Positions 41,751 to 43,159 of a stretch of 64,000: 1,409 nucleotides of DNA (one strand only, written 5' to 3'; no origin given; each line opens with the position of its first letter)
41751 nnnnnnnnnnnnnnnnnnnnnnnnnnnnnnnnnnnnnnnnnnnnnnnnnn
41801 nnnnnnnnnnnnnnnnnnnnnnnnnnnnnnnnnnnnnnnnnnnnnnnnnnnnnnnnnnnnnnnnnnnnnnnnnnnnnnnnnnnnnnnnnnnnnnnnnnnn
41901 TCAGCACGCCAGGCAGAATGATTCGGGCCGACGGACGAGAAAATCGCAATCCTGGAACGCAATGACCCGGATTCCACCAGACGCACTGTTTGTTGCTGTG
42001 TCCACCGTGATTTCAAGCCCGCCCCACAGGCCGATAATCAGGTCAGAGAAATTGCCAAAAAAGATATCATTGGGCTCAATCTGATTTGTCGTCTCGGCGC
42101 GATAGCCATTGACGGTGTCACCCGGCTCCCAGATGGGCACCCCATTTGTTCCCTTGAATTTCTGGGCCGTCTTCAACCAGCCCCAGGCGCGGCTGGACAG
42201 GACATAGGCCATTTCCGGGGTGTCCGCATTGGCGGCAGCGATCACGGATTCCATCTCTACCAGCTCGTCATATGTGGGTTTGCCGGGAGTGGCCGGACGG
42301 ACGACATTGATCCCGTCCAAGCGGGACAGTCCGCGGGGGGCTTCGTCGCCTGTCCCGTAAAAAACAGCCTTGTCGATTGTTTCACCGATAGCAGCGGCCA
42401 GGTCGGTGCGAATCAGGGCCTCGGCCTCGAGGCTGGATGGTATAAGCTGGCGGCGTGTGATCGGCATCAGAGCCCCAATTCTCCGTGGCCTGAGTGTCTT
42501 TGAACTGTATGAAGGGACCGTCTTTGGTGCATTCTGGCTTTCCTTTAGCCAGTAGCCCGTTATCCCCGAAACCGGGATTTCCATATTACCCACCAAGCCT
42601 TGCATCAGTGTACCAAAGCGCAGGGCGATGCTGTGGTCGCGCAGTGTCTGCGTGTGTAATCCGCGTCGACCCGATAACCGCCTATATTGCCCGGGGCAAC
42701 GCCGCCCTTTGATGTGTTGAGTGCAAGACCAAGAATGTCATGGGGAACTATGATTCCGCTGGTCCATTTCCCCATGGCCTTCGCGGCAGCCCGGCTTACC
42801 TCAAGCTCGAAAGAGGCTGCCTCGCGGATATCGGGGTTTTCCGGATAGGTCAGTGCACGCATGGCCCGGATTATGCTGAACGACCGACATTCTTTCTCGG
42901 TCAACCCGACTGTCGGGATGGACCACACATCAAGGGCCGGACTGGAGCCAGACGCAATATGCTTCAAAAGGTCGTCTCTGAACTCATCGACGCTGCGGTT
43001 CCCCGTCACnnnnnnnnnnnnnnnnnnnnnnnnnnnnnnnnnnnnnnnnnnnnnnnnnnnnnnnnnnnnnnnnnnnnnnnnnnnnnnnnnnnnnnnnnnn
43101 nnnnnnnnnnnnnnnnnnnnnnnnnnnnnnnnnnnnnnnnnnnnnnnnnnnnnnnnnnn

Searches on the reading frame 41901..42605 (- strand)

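Call 15: search_protein_families(library=pfam, proteins=[window:41901-42605:-], max_evalue=0.001)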
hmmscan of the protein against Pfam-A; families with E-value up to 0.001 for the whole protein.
window:41901-42605:- (234 aa): 1 family
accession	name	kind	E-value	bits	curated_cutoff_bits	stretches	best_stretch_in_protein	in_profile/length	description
PF05065.19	Phage_capsid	-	9.9e-36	124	24.2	1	5-232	35-277/280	Phage capsid family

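Call 59: search_protein_families(library=phrogs, proteins=[window:41901-42605:-], max_evalue=0.001)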
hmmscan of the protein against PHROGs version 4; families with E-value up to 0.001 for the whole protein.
window:41901-42605:- (234 aa): 2 families
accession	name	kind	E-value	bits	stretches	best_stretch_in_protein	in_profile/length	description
phrog_617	-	head and packaging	1.2e-64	220.3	1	1-232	378-620/626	major head protein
phrog_10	-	head and packaging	1e-29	105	1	6-231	399-631/752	major head protein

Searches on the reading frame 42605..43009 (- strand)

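Call 15: search_protein_families(library=pfam, proteins=[window:42605-43009:-], max_evalue=0.001)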
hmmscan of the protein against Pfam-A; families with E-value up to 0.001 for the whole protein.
window:42605-43009:- (134 aa): 0 families

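Call 59: search_protein_families(library=phrogs, proteins=[window:42605-43009:-], max_evalue=0.001)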
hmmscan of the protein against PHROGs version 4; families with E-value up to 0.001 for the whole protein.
window:42605-43009:- (134 aa): 1 family
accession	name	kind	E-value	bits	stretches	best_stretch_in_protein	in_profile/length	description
phrog_617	-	head and packaging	3.2e-10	40.5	1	3-97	243-331/626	major head protein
